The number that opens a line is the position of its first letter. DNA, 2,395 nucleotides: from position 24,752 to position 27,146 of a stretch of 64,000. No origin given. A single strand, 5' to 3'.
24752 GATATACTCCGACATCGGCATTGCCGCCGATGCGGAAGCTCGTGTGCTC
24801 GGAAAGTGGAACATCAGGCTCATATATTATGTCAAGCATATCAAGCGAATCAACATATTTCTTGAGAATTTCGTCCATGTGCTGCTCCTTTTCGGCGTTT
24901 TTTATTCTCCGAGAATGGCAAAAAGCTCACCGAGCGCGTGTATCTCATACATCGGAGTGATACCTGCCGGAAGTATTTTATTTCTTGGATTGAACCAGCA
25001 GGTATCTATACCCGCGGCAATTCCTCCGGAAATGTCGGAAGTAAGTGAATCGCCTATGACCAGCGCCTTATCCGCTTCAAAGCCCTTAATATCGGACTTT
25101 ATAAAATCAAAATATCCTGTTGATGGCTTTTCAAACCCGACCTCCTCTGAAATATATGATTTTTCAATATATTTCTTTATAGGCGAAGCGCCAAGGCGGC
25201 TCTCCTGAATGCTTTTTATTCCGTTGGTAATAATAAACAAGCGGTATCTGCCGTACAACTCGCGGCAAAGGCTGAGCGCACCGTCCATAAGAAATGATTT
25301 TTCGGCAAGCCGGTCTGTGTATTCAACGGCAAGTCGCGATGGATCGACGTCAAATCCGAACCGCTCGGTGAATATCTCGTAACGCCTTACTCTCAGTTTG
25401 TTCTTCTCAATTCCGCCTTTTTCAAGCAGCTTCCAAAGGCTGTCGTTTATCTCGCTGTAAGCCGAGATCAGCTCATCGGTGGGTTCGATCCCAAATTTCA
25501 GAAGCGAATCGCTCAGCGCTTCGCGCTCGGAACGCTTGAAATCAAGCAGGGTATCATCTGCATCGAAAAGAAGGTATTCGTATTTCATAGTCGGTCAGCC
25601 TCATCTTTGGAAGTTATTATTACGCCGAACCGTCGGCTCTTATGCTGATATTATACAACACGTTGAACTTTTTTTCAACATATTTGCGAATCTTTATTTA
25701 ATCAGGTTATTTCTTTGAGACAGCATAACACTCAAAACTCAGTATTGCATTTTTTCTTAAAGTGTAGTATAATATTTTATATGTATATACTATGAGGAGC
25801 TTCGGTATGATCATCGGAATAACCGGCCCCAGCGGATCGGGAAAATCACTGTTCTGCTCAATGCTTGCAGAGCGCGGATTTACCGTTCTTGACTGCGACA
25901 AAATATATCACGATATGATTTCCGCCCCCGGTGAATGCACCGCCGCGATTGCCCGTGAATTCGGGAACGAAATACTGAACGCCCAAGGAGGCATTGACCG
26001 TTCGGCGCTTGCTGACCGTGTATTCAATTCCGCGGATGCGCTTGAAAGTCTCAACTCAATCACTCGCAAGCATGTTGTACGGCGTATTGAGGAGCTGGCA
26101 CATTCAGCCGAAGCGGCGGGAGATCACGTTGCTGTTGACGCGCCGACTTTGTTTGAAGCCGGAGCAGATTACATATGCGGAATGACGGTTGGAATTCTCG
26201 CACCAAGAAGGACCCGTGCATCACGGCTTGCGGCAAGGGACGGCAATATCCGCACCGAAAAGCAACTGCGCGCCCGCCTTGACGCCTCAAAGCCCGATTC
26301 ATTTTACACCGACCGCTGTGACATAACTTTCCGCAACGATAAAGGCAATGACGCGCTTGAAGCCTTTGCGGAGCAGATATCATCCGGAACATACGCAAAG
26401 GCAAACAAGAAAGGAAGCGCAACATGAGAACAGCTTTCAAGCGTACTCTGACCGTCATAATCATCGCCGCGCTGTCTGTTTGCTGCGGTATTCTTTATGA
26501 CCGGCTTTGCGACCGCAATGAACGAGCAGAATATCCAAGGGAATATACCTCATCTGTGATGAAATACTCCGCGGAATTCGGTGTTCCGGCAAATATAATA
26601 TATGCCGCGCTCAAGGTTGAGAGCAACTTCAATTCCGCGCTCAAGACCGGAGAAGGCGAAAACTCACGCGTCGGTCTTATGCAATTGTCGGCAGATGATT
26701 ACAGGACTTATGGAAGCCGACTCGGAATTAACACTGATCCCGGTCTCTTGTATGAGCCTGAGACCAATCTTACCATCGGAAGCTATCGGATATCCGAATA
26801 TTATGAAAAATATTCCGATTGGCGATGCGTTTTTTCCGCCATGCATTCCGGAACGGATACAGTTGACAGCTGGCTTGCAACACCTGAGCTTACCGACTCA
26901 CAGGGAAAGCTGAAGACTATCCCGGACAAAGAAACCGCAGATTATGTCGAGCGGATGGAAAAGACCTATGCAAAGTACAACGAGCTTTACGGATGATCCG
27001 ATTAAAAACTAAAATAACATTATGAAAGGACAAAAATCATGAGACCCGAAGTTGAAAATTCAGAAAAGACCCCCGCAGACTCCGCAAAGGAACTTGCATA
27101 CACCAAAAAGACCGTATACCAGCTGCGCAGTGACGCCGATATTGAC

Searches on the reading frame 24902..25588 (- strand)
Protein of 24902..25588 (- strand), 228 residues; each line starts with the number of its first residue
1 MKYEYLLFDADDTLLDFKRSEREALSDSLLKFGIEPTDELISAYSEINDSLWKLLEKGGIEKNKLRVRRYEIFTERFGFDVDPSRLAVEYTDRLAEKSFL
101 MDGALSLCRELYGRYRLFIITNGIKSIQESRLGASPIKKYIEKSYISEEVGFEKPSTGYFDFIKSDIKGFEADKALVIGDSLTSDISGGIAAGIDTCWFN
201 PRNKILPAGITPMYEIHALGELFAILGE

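Call 45: search_protein_families(library=pfam, proteins=[window:24902-25588:-], max_evalue=0.00001)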
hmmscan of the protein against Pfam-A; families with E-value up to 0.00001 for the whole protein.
window:24902-25588:- (228 aa): 3 families
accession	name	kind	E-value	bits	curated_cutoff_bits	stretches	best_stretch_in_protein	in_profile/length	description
PF13419.12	HAD_2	-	4.8e-15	56.6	23.8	1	6-198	1-177/178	Haloacid dehalogenase-like hydrolase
PF00702.32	Hydrolase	-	8.2e-13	49.6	26.4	1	6-193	4-191/191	haloacid dehalogenase-like hydrolase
PF13242.12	Hydrolase_like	-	2.8e-07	30.8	22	1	153-198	3-47/75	HAD-hyrolase-like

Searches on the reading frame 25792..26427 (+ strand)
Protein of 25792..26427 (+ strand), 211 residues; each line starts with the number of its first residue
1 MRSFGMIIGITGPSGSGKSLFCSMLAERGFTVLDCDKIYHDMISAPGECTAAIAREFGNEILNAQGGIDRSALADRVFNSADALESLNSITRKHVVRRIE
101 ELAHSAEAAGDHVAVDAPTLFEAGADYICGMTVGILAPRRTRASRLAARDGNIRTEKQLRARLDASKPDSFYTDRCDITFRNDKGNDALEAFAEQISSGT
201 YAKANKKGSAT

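Call 45: search_protein_families(library=pfam, proteins=[window:25792-26427:+], max_evalue=0.00001)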
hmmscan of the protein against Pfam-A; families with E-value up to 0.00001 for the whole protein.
window:25792-26427:+ (211 aa): 2 families
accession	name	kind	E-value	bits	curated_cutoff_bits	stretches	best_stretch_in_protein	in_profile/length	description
PF01121.26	CoaE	-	2.4e-31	109.3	27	1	6-184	1-176/180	Dephospho-CoA kinase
PF13671.12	AAA_33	-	1.2e-06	29.3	27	1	10-152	4-121/143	AAA domain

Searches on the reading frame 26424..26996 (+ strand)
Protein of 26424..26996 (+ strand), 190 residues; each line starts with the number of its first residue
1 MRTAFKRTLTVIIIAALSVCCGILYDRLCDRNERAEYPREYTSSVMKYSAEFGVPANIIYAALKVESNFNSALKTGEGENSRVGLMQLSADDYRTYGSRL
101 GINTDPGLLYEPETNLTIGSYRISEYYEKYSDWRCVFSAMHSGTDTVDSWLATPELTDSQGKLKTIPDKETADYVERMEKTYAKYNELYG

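Call 45: search_protein_families(library=pfam, proteins=[window:26424-26996:+], max_evalue=0.00001)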
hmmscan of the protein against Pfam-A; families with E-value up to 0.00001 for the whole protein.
window:26424-26996:+ (190 aa): 1 family
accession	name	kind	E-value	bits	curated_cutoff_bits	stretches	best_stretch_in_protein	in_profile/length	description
PF01464.25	SLT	-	1.3e-14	54.2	21.3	1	46-153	4-107/117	Transglycosylase SLT domain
